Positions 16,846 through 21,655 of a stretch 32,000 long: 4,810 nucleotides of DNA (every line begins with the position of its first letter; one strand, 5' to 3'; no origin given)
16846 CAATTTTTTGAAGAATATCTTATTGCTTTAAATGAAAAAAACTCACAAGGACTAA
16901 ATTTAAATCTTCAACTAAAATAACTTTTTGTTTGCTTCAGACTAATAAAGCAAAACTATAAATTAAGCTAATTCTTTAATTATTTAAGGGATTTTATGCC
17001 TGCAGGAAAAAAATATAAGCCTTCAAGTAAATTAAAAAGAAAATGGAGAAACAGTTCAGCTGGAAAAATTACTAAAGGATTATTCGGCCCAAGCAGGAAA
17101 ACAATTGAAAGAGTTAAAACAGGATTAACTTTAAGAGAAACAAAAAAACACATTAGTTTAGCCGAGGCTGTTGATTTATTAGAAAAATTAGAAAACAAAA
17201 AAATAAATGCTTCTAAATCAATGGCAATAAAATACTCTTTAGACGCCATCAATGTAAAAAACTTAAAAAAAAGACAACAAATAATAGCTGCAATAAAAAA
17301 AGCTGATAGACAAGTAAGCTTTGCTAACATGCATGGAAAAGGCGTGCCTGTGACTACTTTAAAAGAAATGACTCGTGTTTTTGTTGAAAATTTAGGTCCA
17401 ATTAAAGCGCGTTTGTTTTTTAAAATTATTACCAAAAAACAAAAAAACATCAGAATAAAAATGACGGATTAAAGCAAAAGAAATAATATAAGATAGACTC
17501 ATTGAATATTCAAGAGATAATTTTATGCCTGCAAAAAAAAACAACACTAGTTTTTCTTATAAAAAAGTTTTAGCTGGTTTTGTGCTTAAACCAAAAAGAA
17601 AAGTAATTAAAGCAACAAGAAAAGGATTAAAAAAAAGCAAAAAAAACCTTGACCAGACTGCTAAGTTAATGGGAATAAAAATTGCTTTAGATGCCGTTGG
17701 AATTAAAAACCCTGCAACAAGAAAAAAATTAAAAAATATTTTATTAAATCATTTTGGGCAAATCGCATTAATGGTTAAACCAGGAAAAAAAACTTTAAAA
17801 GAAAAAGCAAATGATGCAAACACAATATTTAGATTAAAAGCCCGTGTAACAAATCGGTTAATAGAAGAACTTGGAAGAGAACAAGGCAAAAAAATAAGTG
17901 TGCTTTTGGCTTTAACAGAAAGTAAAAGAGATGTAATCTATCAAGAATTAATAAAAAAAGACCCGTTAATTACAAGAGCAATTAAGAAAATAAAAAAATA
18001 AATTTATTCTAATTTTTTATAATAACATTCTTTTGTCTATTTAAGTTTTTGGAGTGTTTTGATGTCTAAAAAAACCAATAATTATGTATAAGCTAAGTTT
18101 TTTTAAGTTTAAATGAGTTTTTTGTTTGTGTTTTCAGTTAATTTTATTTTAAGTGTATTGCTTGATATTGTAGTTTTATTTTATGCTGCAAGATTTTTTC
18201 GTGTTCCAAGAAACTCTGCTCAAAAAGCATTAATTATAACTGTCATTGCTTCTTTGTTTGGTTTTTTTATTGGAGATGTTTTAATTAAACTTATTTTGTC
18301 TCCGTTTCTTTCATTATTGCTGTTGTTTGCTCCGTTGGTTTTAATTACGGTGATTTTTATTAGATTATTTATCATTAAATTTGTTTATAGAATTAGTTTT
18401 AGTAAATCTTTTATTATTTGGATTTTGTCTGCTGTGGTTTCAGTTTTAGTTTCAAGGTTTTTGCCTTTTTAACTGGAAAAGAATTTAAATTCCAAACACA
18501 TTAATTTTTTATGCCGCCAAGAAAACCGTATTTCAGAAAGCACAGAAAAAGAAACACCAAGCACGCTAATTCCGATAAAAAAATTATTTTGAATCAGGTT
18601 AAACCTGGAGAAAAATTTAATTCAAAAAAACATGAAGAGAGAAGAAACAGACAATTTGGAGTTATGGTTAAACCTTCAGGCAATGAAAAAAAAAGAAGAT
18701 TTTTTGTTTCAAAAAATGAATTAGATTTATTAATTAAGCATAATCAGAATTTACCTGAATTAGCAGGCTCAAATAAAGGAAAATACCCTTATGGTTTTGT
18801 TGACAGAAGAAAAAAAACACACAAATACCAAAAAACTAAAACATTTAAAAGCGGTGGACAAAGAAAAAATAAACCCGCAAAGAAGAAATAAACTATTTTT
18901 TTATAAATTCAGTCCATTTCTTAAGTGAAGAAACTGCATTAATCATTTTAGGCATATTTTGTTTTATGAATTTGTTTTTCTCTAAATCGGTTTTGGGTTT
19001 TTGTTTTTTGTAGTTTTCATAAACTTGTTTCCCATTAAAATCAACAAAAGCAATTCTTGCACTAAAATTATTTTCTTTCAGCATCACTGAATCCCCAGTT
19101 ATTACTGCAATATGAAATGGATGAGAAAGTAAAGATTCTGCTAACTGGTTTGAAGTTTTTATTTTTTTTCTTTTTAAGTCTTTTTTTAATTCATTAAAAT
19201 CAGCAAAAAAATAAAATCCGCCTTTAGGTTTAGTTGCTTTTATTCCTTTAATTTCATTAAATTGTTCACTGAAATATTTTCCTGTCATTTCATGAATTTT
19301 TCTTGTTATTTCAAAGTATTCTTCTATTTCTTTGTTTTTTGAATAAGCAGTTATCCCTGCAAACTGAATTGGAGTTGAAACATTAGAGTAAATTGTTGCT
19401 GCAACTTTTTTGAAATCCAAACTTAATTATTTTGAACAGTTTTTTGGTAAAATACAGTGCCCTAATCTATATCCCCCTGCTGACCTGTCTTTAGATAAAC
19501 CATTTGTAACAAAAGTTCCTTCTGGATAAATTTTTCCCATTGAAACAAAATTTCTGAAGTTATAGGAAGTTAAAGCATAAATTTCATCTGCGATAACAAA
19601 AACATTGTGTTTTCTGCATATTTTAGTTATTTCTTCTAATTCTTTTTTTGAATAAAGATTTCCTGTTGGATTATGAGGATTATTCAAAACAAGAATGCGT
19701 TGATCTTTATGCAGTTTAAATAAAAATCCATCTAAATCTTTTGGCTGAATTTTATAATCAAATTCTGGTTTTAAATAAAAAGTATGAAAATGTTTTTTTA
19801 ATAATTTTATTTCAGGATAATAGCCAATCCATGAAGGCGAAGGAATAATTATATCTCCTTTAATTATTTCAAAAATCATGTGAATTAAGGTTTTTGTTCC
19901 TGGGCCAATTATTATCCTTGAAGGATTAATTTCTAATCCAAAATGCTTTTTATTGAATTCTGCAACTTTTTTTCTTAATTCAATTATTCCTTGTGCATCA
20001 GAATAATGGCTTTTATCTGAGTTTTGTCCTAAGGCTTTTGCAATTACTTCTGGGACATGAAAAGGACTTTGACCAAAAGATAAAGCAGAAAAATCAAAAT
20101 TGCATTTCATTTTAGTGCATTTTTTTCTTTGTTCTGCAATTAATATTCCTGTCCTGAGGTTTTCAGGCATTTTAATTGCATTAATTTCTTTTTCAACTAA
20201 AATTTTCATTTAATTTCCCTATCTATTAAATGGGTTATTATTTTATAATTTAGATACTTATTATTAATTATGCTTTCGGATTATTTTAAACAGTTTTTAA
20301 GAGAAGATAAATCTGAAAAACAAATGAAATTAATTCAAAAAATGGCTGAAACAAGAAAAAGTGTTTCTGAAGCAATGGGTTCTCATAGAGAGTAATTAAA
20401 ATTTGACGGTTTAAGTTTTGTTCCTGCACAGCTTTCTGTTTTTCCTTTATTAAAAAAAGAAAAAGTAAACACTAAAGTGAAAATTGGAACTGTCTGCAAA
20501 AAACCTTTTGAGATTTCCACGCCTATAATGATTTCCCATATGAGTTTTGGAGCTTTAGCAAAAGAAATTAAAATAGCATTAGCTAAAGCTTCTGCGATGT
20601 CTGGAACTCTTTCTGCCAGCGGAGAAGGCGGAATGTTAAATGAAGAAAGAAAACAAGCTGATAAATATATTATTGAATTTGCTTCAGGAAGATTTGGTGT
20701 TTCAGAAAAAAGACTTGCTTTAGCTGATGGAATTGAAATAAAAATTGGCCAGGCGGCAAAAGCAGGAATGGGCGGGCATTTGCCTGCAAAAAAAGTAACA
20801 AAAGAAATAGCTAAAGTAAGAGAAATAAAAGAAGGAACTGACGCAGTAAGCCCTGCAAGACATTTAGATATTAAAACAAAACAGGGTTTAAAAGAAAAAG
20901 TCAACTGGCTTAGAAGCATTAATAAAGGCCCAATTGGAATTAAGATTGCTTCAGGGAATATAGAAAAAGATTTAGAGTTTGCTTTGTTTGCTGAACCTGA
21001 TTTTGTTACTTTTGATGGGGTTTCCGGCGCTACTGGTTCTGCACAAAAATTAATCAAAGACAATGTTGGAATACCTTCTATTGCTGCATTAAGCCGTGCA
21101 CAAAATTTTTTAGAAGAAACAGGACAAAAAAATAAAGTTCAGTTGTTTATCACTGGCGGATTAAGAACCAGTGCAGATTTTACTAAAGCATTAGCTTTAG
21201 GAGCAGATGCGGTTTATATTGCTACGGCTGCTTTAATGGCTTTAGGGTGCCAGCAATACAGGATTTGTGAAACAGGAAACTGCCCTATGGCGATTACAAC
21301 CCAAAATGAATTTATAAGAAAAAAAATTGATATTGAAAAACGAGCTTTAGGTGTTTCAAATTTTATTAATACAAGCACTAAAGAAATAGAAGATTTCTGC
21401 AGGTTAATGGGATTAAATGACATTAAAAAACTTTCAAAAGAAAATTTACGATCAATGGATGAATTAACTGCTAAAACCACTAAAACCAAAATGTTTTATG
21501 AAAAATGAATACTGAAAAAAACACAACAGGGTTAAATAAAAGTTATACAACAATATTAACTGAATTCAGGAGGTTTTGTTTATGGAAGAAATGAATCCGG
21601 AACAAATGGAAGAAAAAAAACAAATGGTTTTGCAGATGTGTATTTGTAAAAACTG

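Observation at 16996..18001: Tandem 158-aa lysine-rich paralogs with an HhH-like core; a third relative at 11941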

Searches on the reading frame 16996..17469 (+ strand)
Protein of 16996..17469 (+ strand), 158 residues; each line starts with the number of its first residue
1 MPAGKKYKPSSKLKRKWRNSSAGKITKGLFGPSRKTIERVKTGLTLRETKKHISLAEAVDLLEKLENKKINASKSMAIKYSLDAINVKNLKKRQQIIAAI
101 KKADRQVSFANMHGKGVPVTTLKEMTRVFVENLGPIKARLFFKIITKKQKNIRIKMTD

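Call 6: search_protein_families(library=pfam, proteins=[window:16996-17469:+], max_evalue=1)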
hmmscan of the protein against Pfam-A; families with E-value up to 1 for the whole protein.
window:16996-17469:+ (158 aa): 1 family
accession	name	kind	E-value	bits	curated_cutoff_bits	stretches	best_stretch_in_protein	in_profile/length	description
PF14226.12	DIOX_N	-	0.16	13.1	27.3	1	87-128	6-49/117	non-haem dioxygenase in morphine synthesis N-terminal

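Call 8: find_homologous_proteins(query=window:16996-17469:+, max_evalue=0.01)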
Query window:16996-17469:+ (158 aa): 1 proteins with E <= 0.01 among 64 candidates.
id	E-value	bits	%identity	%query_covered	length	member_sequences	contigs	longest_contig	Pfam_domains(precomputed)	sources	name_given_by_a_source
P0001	3.8e-92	323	100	100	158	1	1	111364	-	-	-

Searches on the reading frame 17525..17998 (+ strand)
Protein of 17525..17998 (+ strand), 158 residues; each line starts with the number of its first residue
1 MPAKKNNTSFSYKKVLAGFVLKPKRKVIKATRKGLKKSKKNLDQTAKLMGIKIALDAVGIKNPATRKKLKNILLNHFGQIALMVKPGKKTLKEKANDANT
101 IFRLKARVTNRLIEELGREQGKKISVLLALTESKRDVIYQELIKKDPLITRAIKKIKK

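Call 6: search_protein_families(library=pfam, proteins=[window:17525-17998:+], max_evalue=1)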
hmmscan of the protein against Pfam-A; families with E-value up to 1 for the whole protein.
window:17525-17998:+ (158 aa): 0 families

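Call 15: find_homologous_proteins(query=window:17525-17998:+, max_evalue=0.01)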
Query window:17525-17998:+ (158 aa): 1 proteins with E <= 0.01 among 176 candidates.
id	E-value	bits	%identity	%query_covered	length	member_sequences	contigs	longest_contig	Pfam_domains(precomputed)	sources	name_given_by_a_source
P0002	1.3e-88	312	100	100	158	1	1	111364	-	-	-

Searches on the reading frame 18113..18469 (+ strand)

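Call 6: search_protein_families(library=pfam, proteins=[window:18113-18469:+], max_evalue=1)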
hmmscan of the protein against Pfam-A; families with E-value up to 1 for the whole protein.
window:18113-18469:+ (119 aa): 1 family
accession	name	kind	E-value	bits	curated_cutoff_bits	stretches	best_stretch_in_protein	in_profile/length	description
PF01970.21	TctA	-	0.17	11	28.9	1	35-112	86-163/423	Tripartite tricarboxylate transporter TctA family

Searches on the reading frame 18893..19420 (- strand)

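Call 25: search_protein_families(library=pfam, proteins=[window:18893-19420:-], max_evalue=0.001)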
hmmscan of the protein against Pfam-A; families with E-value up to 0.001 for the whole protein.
window:18893-19420:- (175 aa): 1 family
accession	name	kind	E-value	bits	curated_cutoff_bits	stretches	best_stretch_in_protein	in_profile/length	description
PF00155.27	Aminotran_1_2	-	9.4e-09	35.3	19.7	1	4-116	242-339/361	Aminotransferase class I and II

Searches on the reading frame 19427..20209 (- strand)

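Call 25: search_protein_families(library=pfam, proteins=[window:19427-20209:-], max_evalue=0.001)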
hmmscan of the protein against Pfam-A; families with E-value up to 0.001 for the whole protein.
window:19427-20209:- (260 aa): 1 family
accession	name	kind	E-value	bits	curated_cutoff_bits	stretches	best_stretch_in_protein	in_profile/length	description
PF00155.27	Aminotran_1_2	-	4e-36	125.4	19.7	1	43-254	6-233/361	Aminotransferase class I and II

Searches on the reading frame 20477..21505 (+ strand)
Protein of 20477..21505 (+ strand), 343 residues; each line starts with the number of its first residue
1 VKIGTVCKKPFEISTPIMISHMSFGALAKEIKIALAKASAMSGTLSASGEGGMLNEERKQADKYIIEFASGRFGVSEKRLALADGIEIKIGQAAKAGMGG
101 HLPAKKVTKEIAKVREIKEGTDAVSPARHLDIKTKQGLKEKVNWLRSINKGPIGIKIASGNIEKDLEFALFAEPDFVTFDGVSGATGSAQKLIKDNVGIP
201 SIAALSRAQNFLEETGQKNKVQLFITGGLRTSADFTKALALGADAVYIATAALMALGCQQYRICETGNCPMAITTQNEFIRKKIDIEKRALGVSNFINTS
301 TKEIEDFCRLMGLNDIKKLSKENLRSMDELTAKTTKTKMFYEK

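Call 25: search_protein_families(library=pfam, proteins=[window:20477-21505:+], max_evalue=0.001)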
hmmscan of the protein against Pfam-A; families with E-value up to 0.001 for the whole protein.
window:20477-21505:+ (343 aa): 5 families
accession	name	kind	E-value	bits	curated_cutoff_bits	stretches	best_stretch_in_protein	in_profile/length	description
PF01645.23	Glu_synthase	-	1.1e-107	360.9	20.4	1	6-313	58-368/369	Conserved region in glutamate synthase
PF01070.24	FMN_dh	-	4.6e-10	39.5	24.9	1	199-259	257-312/350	FMN-dependent dehydrogenase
PF00478.31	IMPDH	-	1.5e-05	24.6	25.6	1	146-248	137-235/345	IMP dehydrogenase / GMP reductase domain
PF00977.27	His_biosynth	-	0.00012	22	23.6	1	209-259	62-112/228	Histidine biosynthesis protein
PF04898.20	Glu_syn_central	-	0.00074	19.4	22.8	1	190-255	158-224/277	Glutamate synthase central domain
